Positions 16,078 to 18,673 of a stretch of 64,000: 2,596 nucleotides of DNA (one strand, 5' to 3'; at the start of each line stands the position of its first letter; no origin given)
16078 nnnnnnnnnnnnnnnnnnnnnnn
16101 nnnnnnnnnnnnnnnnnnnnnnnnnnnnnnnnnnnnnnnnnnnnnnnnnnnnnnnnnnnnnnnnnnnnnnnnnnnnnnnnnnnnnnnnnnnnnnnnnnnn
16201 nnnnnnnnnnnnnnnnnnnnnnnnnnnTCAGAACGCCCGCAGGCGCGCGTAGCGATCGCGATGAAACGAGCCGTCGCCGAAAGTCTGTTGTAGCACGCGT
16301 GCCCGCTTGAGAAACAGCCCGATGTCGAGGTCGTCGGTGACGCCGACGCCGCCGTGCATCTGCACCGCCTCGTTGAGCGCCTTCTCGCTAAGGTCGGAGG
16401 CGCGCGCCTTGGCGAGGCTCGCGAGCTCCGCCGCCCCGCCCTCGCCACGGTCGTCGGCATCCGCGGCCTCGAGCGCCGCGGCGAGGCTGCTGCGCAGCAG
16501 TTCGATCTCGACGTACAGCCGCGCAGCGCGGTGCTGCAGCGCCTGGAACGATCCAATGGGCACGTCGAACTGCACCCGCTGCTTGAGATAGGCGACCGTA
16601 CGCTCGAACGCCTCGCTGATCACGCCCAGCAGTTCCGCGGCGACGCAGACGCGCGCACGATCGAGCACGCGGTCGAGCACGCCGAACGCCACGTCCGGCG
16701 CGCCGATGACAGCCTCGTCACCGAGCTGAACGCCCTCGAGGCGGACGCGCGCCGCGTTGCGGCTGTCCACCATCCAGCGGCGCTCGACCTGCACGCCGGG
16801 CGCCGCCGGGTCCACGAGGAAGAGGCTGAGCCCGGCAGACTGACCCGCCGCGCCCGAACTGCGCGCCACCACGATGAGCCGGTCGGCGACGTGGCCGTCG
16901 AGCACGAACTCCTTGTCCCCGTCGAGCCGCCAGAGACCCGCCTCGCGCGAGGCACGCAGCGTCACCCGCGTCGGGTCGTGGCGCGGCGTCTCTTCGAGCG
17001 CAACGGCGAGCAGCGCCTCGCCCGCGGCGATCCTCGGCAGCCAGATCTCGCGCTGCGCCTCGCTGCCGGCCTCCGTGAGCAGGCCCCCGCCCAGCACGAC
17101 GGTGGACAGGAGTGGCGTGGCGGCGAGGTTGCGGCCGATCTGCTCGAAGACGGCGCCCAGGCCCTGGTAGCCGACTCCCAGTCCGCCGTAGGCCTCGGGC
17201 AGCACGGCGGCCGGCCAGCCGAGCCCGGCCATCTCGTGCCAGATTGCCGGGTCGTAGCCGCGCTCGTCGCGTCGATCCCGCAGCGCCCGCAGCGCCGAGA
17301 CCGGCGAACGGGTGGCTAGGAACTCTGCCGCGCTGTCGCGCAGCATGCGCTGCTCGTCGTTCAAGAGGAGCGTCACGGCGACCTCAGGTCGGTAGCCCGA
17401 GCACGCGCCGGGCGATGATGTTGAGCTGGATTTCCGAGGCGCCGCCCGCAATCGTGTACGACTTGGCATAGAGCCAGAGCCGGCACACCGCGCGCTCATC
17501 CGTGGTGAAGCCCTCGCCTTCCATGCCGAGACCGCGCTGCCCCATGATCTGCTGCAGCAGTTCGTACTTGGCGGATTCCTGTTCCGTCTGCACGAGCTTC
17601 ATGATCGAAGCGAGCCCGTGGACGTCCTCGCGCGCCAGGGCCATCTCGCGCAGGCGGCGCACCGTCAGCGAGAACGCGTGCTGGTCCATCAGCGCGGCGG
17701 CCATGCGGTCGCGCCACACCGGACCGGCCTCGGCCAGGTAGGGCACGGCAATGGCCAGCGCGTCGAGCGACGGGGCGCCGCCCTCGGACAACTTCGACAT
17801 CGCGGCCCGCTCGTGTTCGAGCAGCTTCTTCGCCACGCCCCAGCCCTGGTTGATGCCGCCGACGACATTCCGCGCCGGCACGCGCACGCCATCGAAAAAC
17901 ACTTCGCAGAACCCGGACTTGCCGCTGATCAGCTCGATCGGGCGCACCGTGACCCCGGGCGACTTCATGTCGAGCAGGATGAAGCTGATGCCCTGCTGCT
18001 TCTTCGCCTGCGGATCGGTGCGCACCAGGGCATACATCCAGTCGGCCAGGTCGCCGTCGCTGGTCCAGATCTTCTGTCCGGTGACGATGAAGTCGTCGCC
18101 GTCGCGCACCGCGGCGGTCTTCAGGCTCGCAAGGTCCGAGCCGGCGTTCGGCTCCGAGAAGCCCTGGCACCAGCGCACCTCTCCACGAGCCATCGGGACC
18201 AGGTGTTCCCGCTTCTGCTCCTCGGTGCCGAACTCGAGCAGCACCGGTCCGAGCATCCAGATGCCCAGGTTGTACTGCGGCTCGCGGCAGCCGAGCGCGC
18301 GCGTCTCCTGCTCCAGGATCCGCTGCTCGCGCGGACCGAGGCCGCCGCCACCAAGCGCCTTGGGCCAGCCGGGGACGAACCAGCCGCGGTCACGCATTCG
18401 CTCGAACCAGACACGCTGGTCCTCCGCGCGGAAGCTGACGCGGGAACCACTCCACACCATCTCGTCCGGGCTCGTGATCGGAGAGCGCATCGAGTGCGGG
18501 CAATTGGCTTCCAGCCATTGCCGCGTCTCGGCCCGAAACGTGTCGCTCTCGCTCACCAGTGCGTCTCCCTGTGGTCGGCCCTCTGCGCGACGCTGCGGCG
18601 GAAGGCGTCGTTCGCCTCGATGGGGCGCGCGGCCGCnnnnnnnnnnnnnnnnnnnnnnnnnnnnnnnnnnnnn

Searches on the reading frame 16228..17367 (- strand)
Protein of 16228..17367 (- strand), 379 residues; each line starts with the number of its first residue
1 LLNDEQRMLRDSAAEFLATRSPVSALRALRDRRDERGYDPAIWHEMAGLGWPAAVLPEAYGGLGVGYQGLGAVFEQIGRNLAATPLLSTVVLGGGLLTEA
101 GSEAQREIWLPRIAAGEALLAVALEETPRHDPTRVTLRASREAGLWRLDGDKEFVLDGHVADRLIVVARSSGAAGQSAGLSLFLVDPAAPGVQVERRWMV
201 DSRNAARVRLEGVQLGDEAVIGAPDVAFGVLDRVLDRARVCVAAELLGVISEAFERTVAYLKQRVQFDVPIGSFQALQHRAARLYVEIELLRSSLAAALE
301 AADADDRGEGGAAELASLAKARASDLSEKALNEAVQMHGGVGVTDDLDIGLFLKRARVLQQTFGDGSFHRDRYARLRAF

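Call 12: search_protein_families(library=pfam, proteins=[window:16228-17367:-], max_evalue=0.00001)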
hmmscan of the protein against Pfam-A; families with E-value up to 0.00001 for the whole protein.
window:16228-17367:- (379 aa): 4 families
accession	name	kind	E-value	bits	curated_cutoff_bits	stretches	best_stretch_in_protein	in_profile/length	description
PF00441.29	Acyl-CoA_dh_1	-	3.2e-29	102.4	22.4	1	230-375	6-147/150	Acyl-CoA dehydrogenase, C-terminal domain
PF02771.21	Acyl-CoA_dh_N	-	1.7e-21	77.1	22.9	1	3-117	1-113/113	Acyl-CoA dehydrogenase, N-terminal domain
PF02770.24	Acyl-CoA_dh_M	-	5.2e-10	39.8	33.3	1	131-205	12-89/97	Acyl-CoA dehydrogenase, middle domain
PF08028.16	Acyl-CoA_dh_2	-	1.1e-08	35.9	22.7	1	241-346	2-113/134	Acyl-CoA dehydrogenase, C-terminal domain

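Call 63: search_protein_families(library=ncbifam, proteins=[window:16228-17367:-], max_evalue=1e-20)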
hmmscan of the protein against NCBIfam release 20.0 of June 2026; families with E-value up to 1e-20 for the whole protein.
window:16228-17367:- (379 aa): 12 families
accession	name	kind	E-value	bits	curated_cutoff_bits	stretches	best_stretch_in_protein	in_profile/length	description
TIGR03203.1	pimD_small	equivalog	1.7e-75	254.5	652.7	1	2-374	4-373/378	pimeloyl-CoA dehydrogenase small subunit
NF042972.1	AcrlCoAredClosAcrC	equivalog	1.6e-40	139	640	1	2-357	5-356/378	acryloyl-CoA reductase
NF045652.1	ProlPCPDhRedW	equivalog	1.5e-39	135.9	650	1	42-346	36-343/376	L-prolyl-[peptidyl-carrier protein] dehydrogenase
NF050027.1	acylCoADhIpdE2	equivalog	3.5e-39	135.2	450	1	230-365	172-298/311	acyl-CoA dehydrogenase IpdE2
NF008997.0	PRK12341.1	equivalog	7.2e-36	124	537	1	2-360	5-359/382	acyl-CoA dehydrogenase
NF042439.1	SulpropCoADesulf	equivalog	1.1e-34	119.8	600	1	42-362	29-355/379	3-sulfinopropanoyl-CoA desulfinase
NF002885.1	PRK03354.1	equivalog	3.2e-32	112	540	1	2-358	5-354/378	crotonobetainyl-CoA dehydrogenase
NF043006.1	CyhCrbnylCoADH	equivalog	4.9e-31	108.1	650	1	23-361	23-359/380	cyclohexane-1-carbonyl-CoA dehydrogenase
NF053553.1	prodigi_MBC_PigA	equivalog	5.8e-29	101.4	500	1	2-349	5-351/381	prodigiosin MBC biosynthesis dehydrogenase PigA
TIGR03207.1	cyc_hxne_CoA_dh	equivalog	1.8e-28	99.3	575.35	1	2-367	1-359/372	cyclohexanecarboxyl-CoA dehydrogenase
NF045552.1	GlutCoADH_Des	equivalog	2.1e-28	99.6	470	1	2-352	5-354/387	glutaryl-CoA dehydrogenase Acd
NF058590.1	AcCoDHFadEBacil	equivalog_domain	2.5e-24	85.7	600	1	2-357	21-390/586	acyl-CoA dehydrogenase FadE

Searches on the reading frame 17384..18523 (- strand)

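Call 12: search_protein_families(library=pfam, proteins=[window:17384-18523:-], max_evalue=0.00001)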
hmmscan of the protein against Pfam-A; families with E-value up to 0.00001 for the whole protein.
window:17384-18523:- (379 aa): 3 families
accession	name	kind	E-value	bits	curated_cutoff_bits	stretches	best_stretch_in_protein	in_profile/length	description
PF02770.24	Acyl-CoA_dh_M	-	1.1e-20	74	33.3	1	119-213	1-97/97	Acyl-CoA dehydrogenase, middle domain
PF00441.29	Acyl-CoA_dh_1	-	4.8e-14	53.2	22.4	1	225-375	1-150/150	Acyl-CoA dehydrogenase, C-terminal domain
PF02771.21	Acyl-CoA_dh_N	-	7.1e-11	42.9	22.9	1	37-115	34-113/113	Acyl-CoA dehydrogenase, N-terminal domain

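Call 63: search_protein_families(library=ncbifam, proteins=[window:17384-18523:-], max_evalue=1e-20)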
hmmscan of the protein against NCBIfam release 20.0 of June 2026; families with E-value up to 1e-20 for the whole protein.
window:17384-18523:- (379 aa): 7 families
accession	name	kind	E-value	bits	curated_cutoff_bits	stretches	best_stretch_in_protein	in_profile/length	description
TIGR03204.1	pimC_large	equivalog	3.9e-71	240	623.85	1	36-377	42-395/395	pimeloyl-CoA dehydrogenase large subunit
NF042972.1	AcrlCoAredClosAcrC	equivalog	2.3e-30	105.5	640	1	40-266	42-267/378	acryloyl-CoA reductase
NF008997.0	PRK12341.1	equivalog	1.4e-27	96.8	537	1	45-375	48-377/382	acyl-CoA dehydrogenase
NF043006.1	CyhCrbnylCoADH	equivalog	3.9e-26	91.9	650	1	45-374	46-375/380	cyclohexane-1-carbonyl-CoA dehydrogenase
NF045552.1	GlutCoADH_Des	equivalog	6.1e-24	84.9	470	1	43-376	46-381/387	glutaryl-CoA dehydrogenase Acd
TIGR03207.1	cyc_hxne_CoA_dh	equivalog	1.1e-23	83.6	575.35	1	37-240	35-239/372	cyclohexanecarboxyl-CoA dehydrogenase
NF045652.1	ProlPCPDhRedW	equivalog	3.5e-23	82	650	1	37-242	34-243/376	L-prolyl-[peptidyl-carrier protein] dehydrogenase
